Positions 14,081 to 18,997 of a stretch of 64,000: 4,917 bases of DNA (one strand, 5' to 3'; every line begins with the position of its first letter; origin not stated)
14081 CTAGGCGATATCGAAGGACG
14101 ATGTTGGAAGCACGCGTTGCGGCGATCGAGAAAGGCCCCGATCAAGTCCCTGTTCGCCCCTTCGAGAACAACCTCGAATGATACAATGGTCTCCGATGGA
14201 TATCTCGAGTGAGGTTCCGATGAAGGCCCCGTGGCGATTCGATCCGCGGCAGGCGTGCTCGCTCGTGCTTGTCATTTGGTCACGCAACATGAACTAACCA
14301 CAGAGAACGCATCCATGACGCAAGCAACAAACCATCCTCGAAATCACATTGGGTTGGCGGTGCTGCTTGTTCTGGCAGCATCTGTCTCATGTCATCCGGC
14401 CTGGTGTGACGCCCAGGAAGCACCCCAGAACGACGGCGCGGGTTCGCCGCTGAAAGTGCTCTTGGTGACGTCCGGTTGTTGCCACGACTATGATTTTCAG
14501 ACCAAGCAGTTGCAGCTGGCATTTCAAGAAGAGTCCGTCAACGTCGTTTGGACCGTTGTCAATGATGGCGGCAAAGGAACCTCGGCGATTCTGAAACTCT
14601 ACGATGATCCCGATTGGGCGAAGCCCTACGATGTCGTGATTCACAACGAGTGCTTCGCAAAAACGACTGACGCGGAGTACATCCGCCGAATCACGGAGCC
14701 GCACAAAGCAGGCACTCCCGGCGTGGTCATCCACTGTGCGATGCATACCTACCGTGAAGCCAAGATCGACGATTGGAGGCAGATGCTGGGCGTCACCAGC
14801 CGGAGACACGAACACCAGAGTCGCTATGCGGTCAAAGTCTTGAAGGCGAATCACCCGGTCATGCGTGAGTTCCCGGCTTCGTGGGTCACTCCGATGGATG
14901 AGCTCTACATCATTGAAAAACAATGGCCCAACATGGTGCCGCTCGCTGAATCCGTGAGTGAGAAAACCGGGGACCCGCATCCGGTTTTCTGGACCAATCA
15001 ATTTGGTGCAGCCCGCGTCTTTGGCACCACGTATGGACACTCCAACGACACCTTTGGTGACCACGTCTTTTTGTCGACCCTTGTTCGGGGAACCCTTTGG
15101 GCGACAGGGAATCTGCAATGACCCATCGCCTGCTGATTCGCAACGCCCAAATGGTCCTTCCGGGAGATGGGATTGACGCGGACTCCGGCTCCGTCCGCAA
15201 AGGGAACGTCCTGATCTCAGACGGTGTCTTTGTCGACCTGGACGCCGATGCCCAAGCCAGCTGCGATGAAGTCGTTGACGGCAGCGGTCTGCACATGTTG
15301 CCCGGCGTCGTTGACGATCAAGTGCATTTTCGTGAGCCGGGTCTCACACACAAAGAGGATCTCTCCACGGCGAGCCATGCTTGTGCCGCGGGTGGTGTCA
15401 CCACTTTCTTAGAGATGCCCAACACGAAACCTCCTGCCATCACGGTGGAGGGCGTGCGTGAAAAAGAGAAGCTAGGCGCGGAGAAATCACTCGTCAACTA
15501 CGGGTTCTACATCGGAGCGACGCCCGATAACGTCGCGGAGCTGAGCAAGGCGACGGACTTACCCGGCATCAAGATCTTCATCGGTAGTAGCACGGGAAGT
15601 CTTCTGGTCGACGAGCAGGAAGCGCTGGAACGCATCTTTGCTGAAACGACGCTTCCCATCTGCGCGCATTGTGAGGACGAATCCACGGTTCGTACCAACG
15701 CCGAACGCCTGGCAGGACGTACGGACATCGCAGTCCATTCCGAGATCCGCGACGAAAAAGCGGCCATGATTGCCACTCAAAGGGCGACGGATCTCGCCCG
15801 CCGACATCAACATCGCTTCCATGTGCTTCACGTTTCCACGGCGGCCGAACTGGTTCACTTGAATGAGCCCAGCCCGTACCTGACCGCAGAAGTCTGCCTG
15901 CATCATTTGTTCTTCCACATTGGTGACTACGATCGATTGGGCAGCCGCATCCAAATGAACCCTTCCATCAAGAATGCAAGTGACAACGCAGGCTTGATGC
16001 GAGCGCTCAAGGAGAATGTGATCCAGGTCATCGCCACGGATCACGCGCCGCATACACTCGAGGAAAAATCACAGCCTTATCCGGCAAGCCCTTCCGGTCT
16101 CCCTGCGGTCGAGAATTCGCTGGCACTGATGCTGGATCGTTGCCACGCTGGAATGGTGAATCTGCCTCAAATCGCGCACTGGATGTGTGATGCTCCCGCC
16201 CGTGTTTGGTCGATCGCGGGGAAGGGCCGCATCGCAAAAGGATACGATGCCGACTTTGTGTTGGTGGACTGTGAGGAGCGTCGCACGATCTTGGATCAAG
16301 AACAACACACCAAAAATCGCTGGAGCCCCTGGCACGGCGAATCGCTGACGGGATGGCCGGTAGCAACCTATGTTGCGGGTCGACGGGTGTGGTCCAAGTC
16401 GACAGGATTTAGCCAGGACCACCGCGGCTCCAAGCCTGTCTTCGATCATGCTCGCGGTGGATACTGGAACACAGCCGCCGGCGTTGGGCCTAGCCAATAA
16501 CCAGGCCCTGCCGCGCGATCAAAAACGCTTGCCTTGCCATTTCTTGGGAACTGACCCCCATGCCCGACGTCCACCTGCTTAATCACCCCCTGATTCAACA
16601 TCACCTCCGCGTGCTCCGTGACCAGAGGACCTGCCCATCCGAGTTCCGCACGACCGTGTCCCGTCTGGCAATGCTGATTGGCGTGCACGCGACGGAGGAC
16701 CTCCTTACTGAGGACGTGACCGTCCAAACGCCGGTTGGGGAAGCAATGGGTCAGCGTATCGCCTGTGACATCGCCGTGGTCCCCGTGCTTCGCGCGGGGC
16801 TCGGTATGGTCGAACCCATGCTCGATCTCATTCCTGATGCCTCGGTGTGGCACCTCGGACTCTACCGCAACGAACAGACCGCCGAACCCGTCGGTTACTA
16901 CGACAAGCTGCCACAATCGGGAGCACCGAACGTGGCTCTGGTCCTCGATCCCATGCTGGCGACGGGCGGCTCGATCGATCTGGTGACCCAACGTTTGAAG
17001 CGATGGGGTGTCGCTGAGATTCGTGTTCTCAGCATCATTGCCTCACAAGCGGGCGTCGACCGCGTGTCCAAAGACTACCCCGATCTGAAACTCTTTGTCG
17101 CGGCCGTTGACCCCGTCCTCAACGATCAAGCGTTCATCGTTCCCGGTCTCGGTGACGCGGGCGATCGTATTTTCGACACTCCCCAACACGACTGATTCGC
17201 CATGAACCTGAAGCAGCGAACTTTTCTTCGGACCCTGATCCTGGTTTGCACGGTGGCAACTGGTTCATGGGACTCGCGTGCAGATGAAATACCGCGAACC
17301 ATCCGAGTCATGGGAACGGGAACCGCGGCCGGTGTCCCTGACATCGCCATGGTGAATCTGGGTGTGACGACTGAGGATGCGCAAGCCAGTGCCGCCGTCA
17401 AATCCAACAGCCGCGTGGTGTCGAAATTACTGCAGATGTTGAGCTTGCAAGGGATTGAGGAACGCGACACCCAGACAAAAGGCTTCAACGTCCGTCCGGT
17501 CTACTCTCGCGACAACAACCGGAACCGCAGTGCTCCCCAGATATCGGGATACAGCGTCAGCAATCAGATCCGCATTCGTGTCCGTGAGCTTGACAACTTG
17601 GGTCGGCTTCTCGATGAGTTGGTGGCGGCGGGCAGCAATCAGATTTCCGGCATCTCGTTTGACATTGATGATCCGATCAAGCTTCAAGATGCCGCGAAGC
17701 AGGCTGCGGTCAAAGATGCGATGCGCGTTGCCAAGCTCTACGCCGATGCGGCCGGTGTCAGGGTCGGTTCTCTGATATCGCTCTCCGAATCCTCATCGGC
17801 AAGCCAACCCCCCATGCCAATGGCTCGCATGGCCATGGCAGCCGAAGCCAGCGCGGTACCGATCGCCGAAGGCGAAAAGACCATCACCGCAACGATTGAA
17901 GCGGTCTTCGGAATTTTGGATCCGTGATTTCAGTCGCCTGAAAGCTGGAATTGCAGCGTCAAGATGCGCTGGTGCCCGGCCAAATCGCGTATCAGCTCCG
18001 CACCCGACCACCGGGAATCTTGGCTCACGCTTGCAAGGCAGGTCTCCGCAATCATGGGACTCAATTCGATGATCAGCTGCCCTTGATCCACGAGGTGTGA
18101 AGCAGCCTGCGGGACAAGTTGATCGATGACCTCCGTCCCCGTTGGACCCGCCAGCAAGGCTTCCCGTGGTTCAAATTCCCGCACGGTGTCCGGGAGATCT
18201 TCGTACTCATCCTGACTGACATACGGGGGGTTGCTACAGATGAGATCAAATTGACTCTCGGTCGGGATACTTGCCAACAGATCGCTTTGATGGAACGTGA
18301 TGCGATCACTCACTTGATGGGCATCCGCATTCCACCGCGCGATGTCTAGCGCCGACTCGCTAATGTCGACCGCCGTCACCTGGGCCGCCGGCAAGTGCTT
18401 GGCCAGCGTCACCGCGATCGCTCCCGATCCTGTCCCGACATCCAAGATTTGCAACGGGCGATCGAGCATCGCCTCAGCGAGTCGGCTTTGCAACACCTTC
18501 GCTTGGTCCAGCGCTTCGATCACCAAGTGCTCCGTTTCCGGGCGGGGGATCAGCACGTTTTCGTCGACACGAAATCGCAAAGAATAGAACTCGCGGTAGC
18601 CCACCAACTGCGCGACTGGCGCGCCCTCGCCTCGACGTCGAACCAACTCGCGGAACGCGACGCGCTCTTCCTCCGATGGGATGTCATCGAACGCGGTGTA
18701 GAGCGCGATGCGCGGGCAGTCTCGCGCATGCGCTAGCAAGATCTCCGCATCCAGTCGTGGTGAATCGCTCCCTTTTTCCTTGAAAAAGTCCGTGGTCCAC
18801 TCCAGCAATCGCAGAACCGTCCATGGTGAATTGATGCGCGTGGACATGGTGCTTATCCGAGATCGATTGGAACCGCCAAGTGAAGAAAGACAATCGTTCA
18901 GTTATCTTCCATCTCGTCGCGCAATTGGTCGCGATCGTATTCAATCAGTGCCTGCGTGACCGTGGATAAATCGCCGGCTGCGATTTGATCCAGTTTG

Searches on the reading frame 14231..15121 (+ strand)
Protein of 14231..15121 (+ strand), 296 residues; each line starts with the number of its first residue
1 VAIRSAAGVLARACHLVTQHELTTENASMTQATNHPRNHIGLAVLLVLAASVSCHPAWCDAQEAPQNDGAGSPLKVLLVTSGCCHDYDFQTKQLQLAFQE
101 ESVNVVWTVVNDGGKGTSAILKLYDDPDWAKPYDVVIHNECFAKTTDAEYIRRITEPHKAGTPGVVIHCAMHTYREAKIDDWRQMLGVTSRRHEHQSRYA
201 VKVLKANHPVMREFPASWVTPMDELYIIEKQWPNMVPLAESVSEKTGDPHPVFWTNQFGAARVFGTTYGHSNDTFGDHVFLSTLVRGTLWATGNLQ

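Call 55: search_protein_families(library=pfam, proteins=[window:14231-15121:+], max_evalue=0.00001)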
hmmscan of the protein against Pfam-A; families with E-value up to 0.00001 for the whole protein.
window:14231-15121:+ (296 aa): 1 family
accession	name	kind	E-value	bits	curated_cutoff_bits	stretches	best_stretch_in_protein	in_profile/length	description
PF06283.17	ThuA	-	4.5e-26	92.8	33.4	1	92-291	21-209/209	Trehalose utilisation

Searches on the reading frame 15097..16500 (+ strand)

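Call 55: search_protein_families(library=pfam, proteins=[window:15097-16500:+], max_evalue=0.00001)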
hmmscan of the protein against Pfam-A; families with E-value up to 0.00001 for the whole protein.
window:15097-16500:+ (467 aa): 1 family
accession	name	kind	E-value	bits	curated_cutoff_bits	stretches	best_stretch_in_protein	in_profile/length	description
PF01979.26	Amidohydro_1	-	3.7e-16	59.7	25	1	67-431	2-345/345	Amidohydrolase family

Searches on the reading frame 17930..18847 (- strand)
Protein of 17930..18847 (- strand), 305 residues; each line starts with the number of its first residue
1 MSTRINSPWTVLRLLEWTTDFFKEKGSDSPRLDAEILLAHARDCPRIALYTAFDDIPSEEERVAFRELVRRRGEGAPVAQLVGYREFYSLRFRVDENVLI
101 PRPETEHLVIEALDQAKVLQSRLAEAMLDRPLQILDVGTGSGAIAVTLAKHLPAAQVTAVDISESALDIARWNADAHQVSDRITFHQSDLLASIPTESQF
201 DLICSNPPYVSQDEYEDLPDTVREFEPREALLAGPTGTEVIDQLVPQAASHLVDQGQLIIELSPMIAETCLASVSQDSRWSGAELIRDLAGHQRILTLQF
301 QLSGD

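Call 55: search_protein_families(library=pfam, proteins=[window:17930-18847:-], max_evalue=0.00001)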
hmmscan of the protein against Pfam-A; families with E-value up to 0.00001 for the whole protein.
window:17930-18847:- (305 aa): 13 families
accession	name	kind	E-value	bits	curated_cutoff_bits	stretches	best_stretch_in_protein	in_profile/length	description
PF05175.20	MTS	-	2.8e-20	73.1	23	1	118-214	22-113/170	Methyltransferase small domain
PF17827.6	PrmC_N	-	4.3e-18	66.1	23.4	1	14-83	2-71/71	PrmC N-terminal domain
PF13649.12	Methyltransf_25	-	2e-15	57.7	27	1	134-216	1-83/97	Methyltransferase domain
PF13847.12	Methyltransf_31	-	8.3e-15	55.2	27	1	132-213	5-82/145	Methyltransferase domain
PF06325.19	PrmA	-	1.5e-12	48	22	1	108-206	150-233/296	Ribosomal protein L11 methyltransferase (PrmA)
PF08242.18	Methyltransf_12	-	5.7e-10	40.2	30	1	135-206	1-72/98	Methyltransferase domain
PF08241.18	Methyltransf_11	-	1.6e-09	38.7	21.2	1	135-206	1-67/95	Methyltransferase domain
PF12847.13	Methyltransf_18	-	9.8e-08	32.6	27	1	125-203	9-86/151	Methyltransferase domain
PF01170.24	UPF0020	-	1.1e-07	32.2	22.3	1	153-209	75-131/197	RMKL-like, methyltransferase domain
PF13489.12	Methyltransf_23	-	2.6e-06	27.7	27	1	121-206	11-88/164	Methyltransferase domain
PF00891.24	Methyltransf_2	-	2.6e-06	27.4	22.3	1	121-196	53-127/210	O-methyltransferase domain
PF03602.21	Cons_hypoth95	-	3.2e-06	27.4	24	1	133-223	44-137/182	Conserved hypothetical protein 95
PF09445.16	Methyltransf_15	-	5e-06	26.6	22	1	134-208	4-80/165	RNA cap guanine-N2 methyltransferase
